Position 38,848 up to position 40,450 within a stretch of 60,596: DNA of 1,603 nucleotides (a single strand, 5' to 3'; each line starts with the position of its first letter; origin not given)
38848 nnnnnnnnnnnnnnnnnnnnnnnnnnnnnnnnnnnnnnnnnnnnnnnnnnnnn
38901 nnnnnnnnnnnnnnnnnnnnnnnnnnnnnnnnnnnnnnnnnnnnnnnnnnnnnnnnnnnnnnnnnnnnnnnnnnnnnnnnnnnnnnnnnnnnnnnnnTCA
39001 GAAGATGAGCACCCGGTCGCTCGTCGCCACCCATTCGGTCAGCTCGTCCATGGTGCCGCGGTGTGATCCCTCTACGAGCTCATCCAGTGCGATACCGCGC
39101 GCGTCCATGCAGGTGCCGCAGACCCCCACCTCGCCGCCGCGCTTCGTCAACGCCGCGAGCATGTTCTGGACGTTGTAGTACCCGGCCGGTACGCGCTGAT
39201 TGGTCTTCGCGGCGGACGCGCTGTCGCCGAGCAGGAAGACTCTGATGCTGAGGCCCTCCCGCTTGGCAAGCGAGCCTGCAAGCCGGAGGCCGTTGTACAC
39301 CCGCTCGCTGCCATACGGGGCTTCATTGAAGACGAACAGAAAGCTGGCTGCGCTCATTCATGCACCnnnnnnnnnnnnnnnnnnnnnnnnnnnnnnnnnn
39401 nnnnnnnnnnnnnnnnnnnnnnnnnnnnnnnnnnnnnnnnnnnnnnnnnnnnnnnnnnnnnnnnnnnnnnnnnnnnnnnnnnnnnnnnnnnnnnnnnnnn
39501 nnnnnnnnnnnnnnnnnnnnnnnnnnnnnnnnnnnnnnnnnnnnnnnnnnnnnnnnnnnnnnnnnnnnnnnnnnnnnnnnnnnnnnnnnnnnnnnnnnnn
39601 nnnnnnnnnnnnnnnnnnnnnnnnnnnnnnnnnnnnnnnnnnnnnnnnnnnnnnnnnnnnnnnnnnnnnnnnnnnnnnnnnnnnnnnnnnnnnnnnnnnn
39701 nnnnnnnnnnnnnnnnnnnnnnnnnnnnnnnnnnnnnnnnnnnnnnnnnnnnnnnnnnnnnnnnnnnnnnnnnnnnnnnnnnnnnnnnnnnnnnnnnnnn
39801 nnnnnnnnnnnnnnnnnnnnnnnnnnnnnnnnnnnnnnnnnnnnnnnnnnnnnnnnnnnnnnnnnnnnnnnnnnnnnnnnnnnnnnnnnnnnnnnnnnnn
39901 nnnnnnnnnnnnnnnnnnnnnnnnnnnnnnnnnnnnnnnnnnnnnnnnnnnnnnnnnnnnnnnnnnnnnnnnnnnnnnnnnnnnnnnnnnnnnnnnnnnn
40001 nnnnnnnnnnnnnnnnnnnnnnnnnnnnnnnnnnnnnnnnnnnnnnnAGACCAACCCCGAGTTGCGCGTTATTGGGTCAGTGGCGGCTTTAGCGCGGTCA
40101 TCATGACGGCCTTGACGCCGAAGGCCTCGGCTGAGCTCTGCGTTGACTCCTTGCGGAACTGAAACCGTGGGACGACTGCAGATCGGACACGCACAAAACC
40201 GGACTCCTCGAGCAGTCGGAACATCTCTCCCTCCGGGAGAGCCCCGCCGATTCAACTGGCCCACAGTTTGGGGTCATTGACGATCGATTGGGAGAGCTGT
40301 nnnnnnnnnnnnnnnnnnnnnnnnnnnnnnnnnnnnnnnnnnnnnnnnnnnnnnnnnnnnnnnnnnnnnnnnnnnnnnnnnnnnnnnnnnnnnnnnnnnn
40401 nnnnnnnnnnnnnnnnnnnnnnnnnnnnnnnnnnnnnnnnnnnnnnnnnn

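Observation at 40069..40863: In-frame TGA at the conserved-cysteine position of an ArsM-like methyltransferase, followed by a hairpin and 60 further homologous codons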

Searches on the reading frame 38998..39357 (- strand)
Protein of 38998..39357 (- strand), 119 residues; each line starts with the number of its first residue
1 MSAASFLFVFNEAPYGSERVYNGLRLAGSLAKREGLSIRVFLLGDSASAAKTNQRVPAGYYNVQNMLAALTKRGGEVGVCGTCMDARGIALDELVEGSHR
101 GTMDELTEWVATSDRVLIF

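Call 37: search_protein_families(library=pfam, proteins=[window:38998-39357:-], max_evalue=0.001)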
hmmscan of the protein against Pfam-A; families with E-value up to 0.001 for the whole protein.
window:38998-39357:- (119 aa): 1 family
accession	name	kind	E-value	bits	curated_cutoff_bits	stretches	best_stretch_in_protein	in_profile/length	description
PF02635.20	DsrE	-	4.8e-22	78.8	22.7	1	5-119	2-116/116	DsrE/DsrF-like family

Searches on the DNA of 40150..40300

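Call 19: search_rna_families(source=window, start=40150, end=40300, threshold=evalue, max_evalue=10, show_alignments=3)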
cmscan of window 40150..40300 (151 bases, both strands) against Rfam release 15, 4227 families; matches with E-value up to 10: 1.
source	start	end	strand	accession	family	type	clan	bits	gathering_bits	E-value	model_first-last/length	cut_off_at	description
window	40285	40300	+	RF02915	DUF3800-VI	Cis-reg;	-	11.5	35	9.5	1-16/52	3'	DUF3800-VI RNA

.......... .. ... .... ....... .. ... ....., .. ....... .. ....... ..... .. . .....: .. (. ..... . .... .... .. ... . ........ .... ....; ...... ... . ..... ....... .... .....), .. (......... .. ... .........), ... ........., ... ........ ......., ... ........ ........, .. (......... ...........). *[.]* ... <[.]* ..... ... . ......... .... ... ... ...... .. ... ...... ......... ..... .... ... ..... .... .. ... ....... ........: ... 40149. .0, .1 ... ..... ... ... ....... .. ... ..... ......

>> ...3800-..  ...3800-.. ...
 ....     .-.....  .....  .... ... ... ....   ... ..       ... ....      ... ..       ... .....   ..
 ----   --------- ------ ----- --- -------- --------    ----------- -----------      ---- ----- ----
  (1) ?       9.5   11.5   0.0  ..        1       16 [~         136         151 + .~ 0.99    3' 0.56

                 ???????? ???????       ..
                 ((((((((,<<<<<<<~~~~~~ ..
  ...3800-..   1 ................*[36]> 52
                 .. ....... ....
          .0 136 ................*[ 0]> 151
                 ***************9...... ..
